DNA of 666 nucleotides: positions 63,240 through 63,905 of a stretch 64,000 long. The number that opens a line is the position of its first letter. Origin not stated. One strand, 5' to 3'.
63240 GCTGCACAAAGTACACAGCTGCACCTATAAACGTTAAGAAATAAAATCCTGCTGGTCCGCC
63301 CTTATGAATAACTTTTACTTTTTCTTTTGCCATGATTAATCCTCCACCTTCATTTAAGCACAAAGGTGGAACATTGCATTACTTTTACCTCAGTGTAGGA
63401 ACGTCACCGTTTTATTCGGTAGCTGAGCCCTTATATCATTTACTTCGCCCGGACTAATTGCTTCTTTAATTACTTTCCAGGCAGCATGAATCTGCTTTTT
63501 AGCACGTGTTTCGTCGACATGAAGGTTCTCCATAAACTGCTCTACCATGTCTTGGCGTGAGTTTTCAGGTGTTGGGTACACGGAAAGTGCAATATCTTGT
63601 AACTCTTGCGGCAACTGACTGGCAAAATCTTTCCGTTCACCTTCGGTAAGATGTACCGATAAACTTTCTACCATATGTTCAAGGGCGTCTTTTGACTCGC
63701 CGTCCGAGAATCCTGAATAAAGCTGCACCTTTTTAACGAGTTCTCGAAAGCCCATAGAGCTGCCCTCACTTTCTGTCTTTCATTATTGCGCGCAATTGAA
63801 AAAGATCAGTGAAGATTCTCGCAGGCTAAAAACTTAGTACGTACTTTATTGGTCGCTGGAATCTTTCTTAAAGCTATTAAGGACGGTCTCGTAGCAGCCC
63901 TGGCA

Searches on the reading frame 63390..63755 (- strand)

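Call 52: search_protein_families(library=pfam, proteins=[window:63390-63755:-], max_evalue=0.001)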
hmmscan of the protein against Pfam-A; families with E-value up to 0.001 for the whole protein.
window:63390-63755:- (121 aa): 2 families
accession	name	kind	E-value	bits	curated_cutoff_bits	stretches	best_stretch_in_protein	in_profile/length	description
PF10025.14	DUF2267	-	9.8e-21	74.7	29.8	1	4-115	2-118/122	Uncharacterized conserved protein (DUF2267)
PF00216.26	Bac_DNA_binding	-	0.00017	22.2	22.4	0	67-104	3-40/90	Bacterial DNA-binding protein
